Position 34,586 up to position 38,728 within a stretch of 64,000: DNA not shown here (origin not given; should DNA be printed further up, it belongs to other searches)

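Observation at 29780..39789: Six-gene overlapped operon for lipid tailoring and export with no chain-building core - best candidate for an undescribed envelope-lipid system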

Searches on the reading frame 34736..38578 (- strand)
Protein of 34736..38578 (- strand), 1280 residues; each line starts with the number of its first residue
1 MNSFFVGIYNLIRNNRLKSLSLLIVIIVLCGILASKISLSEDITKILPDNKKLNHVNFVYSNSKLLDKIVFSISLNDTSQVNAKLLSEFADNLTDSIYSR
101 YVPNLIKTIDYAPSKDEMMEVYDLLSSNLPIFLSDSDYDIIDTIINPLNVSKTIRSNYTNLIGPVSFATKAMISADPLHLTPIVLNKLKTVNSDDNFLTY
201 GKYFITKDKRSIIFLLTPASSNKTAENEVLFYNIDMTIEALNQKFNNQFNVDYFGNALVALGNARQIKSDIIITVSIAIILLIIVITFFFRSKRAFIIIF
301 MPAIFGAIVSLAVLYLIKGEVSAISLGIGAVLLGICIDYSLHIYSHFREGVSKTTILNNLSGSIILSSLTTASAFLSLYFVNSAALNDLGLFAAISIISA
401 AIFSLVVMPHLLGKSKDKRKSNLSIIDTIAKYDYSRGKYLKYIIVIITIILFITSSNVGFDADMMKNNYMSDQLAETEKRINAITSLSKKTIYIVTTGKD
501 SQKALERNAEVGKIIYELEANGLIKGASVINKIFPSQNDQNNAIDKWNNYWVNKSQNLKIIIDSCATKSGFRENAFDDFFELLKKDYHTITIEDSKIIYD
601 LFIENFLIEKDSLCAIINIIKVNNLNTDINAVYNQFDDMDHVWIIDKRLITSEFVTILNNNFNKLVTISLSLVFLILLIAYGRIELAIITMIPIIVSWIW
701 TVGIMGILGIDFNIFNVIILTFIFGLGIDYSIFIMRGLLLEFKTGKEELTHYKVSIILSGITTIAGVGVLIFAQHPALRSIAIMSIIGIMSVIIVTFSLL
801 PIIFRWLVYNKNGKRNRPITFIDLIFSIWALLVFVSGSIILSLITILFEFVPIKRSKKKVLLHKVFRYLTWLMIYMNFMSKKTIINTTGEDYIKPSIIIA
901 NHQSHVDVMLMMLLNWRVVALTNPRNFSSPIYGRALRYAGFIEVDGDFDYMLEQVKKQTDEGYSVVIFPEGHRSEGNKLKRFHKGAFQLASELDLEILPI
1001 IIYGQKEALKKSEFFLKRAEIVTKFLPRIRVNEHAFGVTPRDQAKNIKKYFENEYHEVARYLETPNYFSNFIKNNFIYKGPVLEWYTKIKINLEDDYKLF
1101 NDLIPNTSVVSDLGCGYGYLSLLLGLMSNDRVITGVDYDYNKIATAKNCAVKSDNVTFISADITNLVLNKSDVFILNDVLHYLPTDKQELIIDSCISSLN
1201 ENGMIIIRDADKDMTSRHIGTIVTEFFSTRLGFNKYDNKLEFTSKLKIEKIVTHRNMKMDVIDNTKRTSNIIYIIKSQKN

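Call 3: search_protein_families(library=pfam, proteins=[window:34736-38578:-], max_evalue=0.01)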
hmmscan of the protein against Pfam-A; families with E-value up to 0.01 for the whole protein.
window:34736-38578:- (1280 aa): 11 families
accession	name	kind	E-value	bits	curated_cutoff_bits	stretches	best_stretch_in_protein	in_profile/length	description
PF01553.26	Acyltransferase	-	1.7e-20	73.6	23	1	886-1002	3-131/132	Acyltransferase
PF03176.21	MMPL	-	1.9e-18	66.9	20.5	2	156-412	48-299/333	MMPL family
PF13847.12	Methyltransf_31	-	8.3e-13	48.7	27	1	1109-1211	6-113/145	Methyltransferase domain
PF13649.12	Methyltransf_25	-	1.3e-09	39.1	27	1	1110-1203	1-97/97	Methyltransferase domain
PF08241.18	Methyltransf_11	-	5.3e-09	37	21.2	1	1112-1207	2-95/95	Methyltransferase domain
PF08242.18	Methyltransf_12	-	2.7e-07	31.7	30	1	1112-1205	2-98/98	Methyltransferase domain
PF05175.20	MTS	-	3.2e-07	30.6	23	1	1107-1207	32-138/170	Methyltransferase small domain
PF00891.24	Methyltransf_2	-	0.00063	19.6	22.3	1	1107-1209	63-166/210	O-methyltransferase domain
PF13489.12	Methyltransf_23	-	0.00078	19.6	27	1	1109-1214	25-123/164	Methyltransferase domain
PF07021.18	MetW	-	0.0027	17.8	21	1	1095-1181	2-86/193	Methionine biosynthesis protein MetW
PF01739.24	CheR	-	0.0063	16.4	27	0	1154-1210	118-176/195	CheR methyltransferase, SAM binding domain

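Call 4: search_protein_families(library=ncbifam, proteins=[window:34736-38578:-], max_evalue=0.01)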
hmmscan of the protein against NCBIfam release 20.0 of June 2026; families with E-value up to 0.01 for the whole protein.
window:34736-38578:- (1280 aa): 20 families
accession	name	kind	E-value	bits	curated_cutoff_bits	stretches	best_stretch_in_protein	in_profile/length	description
TIGR00921.1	2A067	subfamily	4.3e-33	114.3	351.9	3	647-803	568-730/733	hydrophobe/amphiphile efflux-3 (HAE3) family transporter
TIGR03480.1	HpnN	hypoth_equivalog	6e-33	113.8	751.85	2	656-804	708-856/862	hopanoid biosynthesis associated RND transporter like protein HpnN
NF045600.2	BstA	equivalog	4.4e-22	77.8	1400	2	201-589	212-611/903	sterol transporter cytoplasmic membrane protein BstA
TIGR00833.1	actII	subfamily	6.5e-18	64.4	874.7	2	263-412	167-329/910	MMPL family RND transporter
TIGR00530.1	AGP_acyltrn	subfamily_domain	9.5e-17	61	102.95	1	891-1002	13-129/130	1-acylglycerol-3-phosphate O-acyltransferase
NF006386.0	PRK08633.1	equivalog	7.7e-11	40.4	1221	1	875-1004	419-553/1147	acyl-[ACP]--phospholipid O-acyltransferase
NF052374.1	HopndTporHpnN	equivalog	1.1e-09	37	1100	1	660-796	712-846/858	hopanoid transporter HpnN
TIGR01983.1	UbiG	equivalog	5.1e-09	35.8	102.95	1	1104-1253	48-196/228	bifunctional 2-polyprenyl-6-hydroxyphenol methylase/3-demethylubiquinol 3-O-methyltransferase UbiG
NF002463.0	PRK01683.1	equivalog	4.4e-08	33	297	1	1106-1218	31-139/258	trans-aconitate 2-methyltransferase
NF005959.0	PRK08043.1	equivalog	2.2e-07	29.5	886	1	896-1032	30-163/719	bifunctional acyl-ACP--phospholipid O-acyltransferase/long-chain-fatty-acid--ACP ligase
NF011593.0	PRK15018.1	equivalog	1.1e-06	28.6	501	1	828-1035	4-210/245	1-acylglycerol-3-phosphate O-acyltransferase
TIGR02072.1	BioC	equivalog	1.2e-06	28.6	184.95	1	1107-1207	35-132/244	malonyl-ACP O-methyltransferase BioC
NF043040.1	corrin_prot_MT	hypoth_equivalog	1.6e-06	27.7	180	1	1106-1209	41-149/216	corrinoid protein-associated methyltransferase CpaM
TIGR00740.1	TIGR00740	equivalog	2.9e-06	27.1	193.3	1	1099-1210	46-162/239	carboxy-S-adenosyl-L-methionine synthase CmoA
TIGR02021.1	BchM-ChlM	equivalog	6.1e-06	25.8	158.9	1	1104-1274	52-212/218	magnesium protoporphyrin IX methyltransferase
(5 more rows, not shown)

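Call 18: find_homologous_proteins(query=window:34736-38578:-, max_evalue=1e-20)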
Query window:34736-38578:- (1280 aa): 578 proteins with E <= 1e-20 among 8000 candidates; the best 120 are listed.
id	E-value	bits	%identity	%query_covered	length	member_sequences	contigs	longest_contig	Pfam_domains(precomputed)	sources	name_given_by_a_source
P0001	0.0e+0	2767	100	100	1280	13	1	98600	PF13847.13,PF03176.22,PF05175.21,PF13649.13,PF01553.27,PF08241.19,PF08242.19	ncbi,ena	-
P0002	0.0e+0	2468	88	100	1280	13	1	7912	PF13847.13,PF03176.22,PF05175.21,PF13649.13,PF01553.27,PF08241.19,PF08242.19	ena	-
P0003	0.0e+0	1794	64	100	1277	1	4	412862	PF13847.13,PF03176.22,PF03848.21,PF05175.21,PF13649.13,PF01553.27,PF08241.19,PF08242.19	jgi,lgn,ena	-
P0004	0.0e+0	1787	64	100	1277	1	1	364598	PF13847.13,PF03176.22,PF05175.21,PF13649.13,PF01553.27,PF08241.19,PF08242.19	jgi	jgi:uncharacterized protein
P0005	0.0e+0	1787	64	100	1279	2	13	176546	PF13847.13,PF03176.22,PF05175.21,PF13649.13,PF01553.27,PF08241.19,PF08242.19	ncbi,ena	-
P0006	0.0e+0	1758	62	99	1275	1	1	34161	PF13847.13,PF03176.22,PF05175.21,PF13649.13,PF01553.27,PF08241.19,PF08242.19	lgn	-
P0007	0.0e+0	1749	63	100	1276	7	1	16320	PF13847.13,PF13489.13,PF03176.22,PF05175.21,PF13649.13,PF01553.27,PF08241.19,PF08242.19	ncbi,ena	-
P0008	0.0e+0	1748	62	100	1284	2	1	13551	PF13847.13,PF13489.13,PF03176.22,PF05175.21,PF13649.13,PF01553.27,PF08241.19,PF08242.19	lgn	-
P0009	0.0e+0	1747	63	97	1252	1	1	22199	PF13847.13,PF13489.13,PF03176.22,PF05175.21,PF13649.13,PF01553.27,PF08241.19,PF08242.19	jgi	jgi:1-acyl-sn-glycerol-3-phosphate acyltransferase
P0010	0.0e+0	1745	62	99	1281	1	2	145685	PF13847.13,PF03176.22,PF05175.21,PF13649.13,PF01553.27,PF08241.19,PF08242.19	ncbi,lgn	-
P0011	0.0e+0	1742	62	99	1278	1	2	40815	PF13847.13,PF13489.13,PF03176.22,PF05175.21,PF13649.13,PF01553.27,PF08241.19,PF08242.19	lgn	-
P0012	0.0e+0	1733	62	100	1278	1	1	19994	PF13847.13,PF03176.22,PF05175.21,PF13649.13,PF13679.13,PF01553.27,PF08241.19,PF08242.19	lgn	-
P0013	0.0e+0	1724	61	100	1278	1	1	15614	PF13847.13,PF03176.22,PF05175.21,PF13649.13,PF01553.27,PF08241.19,PF08242.19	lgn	-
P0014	0.0e+0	1721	64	95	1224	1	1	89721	PF13847.13,PF03176.22,PF05175.21,PF13649.13,PF01553.27,PF08241.19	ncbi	-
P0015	0.0e+0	1719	61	100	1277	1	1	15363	PF13847.13,PF13489.13,PF03176.22,PF05175.21,PF13649.13,PF01553.27,PF08241.19,PF08242.19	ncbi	-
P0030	0.0e+0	1679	59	100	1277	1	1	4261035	PF13847.13,PF03176.22,PF05175.21,PF13649.13,PF01553.27,PF08241.19,PF08242.19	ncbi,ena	-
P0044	0.0e+0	1515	51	100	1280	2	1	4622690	PF13847.13,PF13489.13,PF03176.22,PF05175.21,PF13649.13,PF00891.25,PF01553.27,PF08241.19,PF08242.19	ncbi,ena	-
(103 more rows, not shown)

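Call 19: find_encoding_contigs(protein=P0030, flank=10000, max_places=1)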
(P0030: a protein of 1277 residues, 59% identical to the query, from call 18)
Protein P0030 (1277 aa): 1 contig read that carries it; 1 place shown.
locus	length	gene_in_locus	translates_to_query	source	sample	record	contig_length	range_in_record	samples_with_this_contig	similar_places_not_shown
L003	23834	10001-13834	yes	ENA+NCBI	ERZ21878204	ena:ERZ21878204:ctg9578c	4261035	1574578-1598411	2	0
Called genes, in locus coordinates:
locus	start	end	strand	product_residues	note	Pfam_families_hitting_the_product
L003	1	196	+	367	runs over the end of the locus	PF03033:Glyco_transf_28, PF04101:Glyco_tran_28_C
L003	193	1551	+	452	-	PF01225:Mur_ligase, PF08245:Mur_ligase_M, PF02875:Mur_ligase_C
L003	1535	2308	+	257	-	PF08478:POTRA_1 (faint)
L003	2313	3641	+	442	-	PF00012:HSP70 (faint), PF11104:PilM_2 (faint), PF14450:FtsA, PF02491:SHS2_FTSA, PF06277:EutA (weak), PF06723:MreB_Mbl, PF14450:FtsA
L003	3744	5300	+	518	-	PF00091:Tubulin, PF12327:FtsZ_C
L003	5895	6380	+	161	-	PF09424:YqeY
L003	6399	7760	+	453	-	PF07690:MFS_1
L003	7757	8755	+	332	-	PF01112:Asparaginase_2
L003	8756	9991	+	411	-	PF00535:Glycos_transf_2, PF09835:DUF2062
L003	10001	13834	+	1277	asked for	PF03176:MMPL, PF01553:Acyltransferase, PF05175:MTS, PF08241:Methyltransf_11, PF08242:Methyltransf_12, PF13649:Methyltransf_25, PF13847:Methyltransf_31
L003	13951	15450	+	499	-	PF00070:Pyr_redox (faint), PF00890:FAD_binding_2 (weak), PF01266:DAO (faint), PF01593:Amino_oxidase, PF03486:HI0933_like (faint), PF07992:Pyr_redox_2 (faint), PF13450:NAD_binding_8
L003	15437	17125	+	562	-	PF03417:AAT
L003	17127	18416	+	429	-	PF00501:AMP-binding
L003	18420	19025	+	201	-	-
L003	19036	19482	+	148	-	PF09912:DUF2141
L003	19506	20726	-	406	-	PF00365:PFK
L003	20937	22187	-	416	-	PF00696:AA_kinase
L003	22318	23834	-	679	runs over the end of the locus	PF06874:FBPase_2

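Call 20: find_encoding_contigs(protein=P0003, flank=10000, max_places=1)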
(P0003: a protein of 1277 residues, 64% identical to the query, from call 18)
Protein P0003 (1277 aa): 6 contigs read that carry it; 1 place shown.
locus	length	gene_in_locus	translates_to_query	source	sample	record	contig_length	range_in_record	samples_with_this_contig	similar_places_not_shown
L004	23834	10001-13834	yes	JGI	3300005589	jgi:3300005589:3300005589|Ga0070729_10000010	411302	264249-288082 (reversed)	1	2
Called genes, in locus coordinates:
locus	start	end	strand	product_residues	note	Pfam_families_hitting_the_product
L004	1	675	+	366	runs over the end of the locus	PF03033:Glyco_transf_28, PF04101:Glyco_tran_28_C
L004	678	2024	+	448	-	PF01225:Mur_ligase, PF08245:Mur_ligase_M, PF02875:Mur_ligase_C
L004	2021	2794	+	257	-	-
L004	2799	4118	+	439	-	PF11104:PilM_2 (faint), PF14450:FtsA, PF02491:SHS2_FTSA, PF06723:MreB_Mbl, PF06277:EutA (weak), PF14450:FtsA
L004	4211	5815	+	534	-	PF00091:Tubulin, PF12327:FtsZ_C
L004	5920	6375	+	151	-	PF09424:YqeY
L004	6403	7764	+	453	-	PF07690:MFS_1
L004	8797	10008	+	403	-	PF00535:Glycos_transf_2, PF09835:DUF2062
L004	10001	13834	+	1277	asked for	PF03176:MMPL, PF01553:Acyltransferase, PF03848:TehB (weak), PF05175:MTS, PF08241:Methyltransf_11, PF08242:Methyltransf_12, PF13649:Methyltransf_25, PF13847:Methyltransf_31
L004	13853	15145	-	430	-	-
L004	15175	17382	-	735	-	PF03412:Peptidase_C39, PF00664:ABC_membrane, PF00005:ABC_tran, PF02463:SMC_N (weak)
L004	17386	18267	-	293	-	PF14028:Lant_dehydr_C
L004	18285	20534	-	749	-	PF04738:Lant_dehydr_N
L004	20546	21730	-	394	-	PF05147:LANC_like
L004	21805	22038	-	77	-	-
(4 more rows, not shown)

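Call 21: find_encoding_contigs(protein=P0044, flank=10000, max_places=1)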
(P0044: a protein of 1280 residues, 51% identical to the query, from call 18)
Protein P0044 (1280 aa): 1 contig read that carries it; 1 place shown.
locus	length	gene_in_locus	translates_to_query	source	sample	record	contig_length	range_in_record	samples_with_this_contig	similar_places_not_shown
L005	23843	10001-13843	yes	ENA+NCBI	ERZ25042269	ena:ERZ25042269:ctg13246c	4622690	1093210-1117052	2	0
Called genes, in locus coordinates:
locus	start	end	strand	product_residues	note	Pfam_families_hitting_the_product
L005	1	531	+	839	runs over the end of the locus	PF22666:Glyco_hydro_2_N2, PF00703:Glyco_hydro_2, PF02836:Glyco_hydro_2_C (weak), PF17786:Mannosidase_ig, PF17753:Ig_mannosidase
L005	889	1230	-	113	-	-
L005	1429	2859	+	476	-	PF00282:Pyridoxal_deC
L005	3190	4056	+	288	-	-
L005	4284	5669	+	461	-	PF07690:MFS_1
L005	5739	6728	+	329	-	PF01112:Asparaginase_2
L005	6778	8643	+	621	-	PF02838:Glyco_hydro_20b, PF00728:Glyco_hydro_20, PF13287:Fn3_assoc, PF13290:CHB_HEX_C_1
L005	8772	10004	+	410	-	PF00535:Glycos_transf_2, PF09835:DUF2062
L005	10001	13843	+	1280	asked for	PF03176:MMPL, PF01553:Acyltransferase, PF00891:Methyltransf_2 (weak), PF08241:Methyltransf_11, PF08242:Methyltransf_12, PF13489:Methyltransf_23, PF13649:Methyltransf_25, PF13847:Methyltransf_31, +1 more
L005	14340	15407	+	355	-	PF01544:CorA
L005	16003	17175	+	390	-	PF13679:Methyltransf_32, PF05206:TRM13 (faint), PF13847:Methyltransf_31, PF13649:Methyltransf_25 (weak)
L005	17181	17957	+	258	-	PF01522:Polysacc_deac_1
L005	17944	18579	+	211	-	PF03548:LolA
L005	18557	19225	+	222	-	-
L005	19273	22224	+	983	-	PF17678:Glyco_hydro_92N, PF07971:Glyco_hydro_92, PF00754:F5_F8_type_C (weak)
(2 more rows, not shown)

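Call 28: find_related_loci(query=A1, collection=genome_contigs, flank=10000)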
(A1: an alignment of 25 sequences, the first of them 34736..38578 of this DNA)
Query A1 (1280 aa) in genome_contigs; peptide patterns used: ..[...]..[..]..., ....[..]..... (x = any residue, [..] = any of these).
600 stretches matched a pattern (row limit reached: there are more); 487 encode a relative of the query (tblastn E <= 1e-3); the best 80 are kept; 80 distinct loci.
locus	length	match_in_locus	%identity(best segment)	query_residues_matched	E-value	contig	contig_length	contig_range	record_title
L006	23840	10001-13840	87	1-1280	0e+0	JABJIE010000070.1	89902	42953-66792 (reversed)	MAG: Lentimicrobiaceae bacterium isolate SI074_bin37 k141_939207, whole genome shotgun sequence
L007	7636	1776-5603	64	1-1275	0e+0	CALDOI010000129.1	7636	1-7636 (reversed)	MAG TPA_asm: uncultured Bacteroidetes bacterium isolate ERR2206790_bin.0_CONCOCT_v1.1_MAG genome assembly, contig: ERZ89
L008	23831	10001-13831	59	1-1277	0e+0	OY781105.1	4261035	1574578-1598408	MAG: Bacteroidales bacterium isolate 0f0db77d-63af-43ca-a293-a1227edc7b73 genome assembly, chromosome: 1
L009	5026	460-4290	54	1-1277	0e+0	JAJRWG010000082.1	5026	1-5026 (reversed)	MAG: Bacteroidetes bacterium isolate Dive96_bin2.160 k141_913594, whole genome shotgun sequence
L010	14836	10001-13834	53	1-1277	0e+0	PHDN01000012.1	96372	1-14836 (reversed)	MAG: Bacteroidetes bacterium HGW-Bacteroidetes-16 08E140C01_z5_2013_Ig3399_v2_scaffold_268, whole genome shotgun sequenc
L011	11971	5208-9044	53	1-1278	0e+0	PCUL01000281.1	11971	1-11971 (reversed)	MAG: Bacteroidetes bacterium CG18_big_fil_WC_8_21_14_2_50_41_14 CG18_scaffold_2164_c, whole genome shotgun sequence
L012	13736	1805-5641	52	1-1276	0e+0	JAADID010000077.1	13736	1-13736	MAG: Chlorobiota bacterium isolate M_MetaBat.24 contig-127_7634, whole genome shotgun sequence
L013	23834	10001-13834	51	1-1278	0e+0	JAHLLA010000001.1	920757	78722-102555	MAG: Bacteroidetes bacterium isolate MAG23 NODE_14_length_920757_cov_997.208040, whole genome shotgun sequence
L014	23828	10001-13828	52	1-1276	0e+0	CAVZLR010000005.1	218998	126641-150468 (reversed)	MAG: Marinilabiliales bacterium isolate MFD03804.bin.1.66 genome assembly, contig: contig_41070, whole genome shotgun se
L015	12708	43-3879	51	1-1276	0e+0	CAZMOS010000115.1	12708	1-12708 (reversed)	MAG TPA_asm: uncultured Lentimicrobiaceae bacterium isolate binchicken_co64_129 genome assembly, contig: NODE_3651_lengt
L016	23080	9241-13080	52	1-1280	0e+0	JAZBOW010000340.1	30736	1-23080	MAG: Bacteroidales bacterium isolate bin.543 k117_8347896, whole genome shotgun sequence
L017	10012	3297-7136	50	1-1278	0e+0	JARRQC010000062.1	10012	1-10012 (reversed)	MAG: bacterium isolate Spart_192_MAG scaffold_3620, whole genome shotgun sequence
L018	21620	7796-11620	51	1-1276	0e+0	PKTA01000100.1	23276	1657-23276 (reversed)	MAG: Marinilabiliales bacterium isolate BM524 sc_1273, whole genome shotgun sequence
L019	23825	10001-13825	50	1-1275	0e+0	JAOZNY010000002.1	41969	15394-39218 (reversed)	MAG: Bacteroidales bacterium isolate GMC4.concoct.290_sub GMC4_468_length_41969_cov_25.359641, whole genome shotgun sequ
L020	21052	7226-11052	62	1-1275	0e+0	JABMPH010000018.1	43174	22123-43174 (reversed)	MAG: Bacteroidetes bacterium isolate bin.586 k141_273538, whole genome shotgun sequence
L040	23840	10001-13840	42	1-1276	0e+0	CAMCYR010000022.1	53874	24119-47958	MAG: Chitinophaga pinensis isolate MsH-01oct19-148 genome assembly, contig: MsH-01oct19-C881, whole genome shotgun seque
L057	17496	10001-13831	40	1-1276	0e+0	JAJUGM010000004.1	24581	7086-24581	MAG: Bacteroidota bacterium isolate bin37 k141_678759_length_24581_cov_7.0000, whole genome shotgun sequence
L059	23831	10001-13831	40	1-1276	0e+0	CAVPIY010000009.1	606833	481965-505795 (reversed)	MAG: uncultured Bacteroidales bacterium isolate MFD00032.bin.1.201 genome assembly, contig: contig_53009, whole genome s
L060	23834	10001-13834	39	1-1278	0e+0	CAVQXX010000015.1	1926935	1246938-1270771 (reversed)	MAG: uncultured Bacteroidales bacterium isolate MFD04716.bin.2.165 genome assembly, contig: contig_9610, whole genome sh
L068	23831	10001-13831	39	3-1278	0e+0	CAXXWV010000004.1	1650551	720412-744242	MAG: Bacteroidales bacterium isolate ae2d0360-5809-4c04-a640-e40ccc137799 genome assembly, contig: contig_4, whole genom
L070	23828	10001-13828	38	1-1278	0e+0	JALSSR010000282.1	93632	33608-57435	MAG: Bacteroidales bacterium isolate 356-308_metabat2_scaf2bin.063 356-308_scaffold_83_c1, whole genome shotgun sequence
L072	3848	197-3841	41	1-1211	0e+0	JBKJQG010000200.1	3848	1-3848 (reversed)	MAG: Bacteroidia bacterium isolate ant_bin.490 k117_1980055, whole genome shotgun sequence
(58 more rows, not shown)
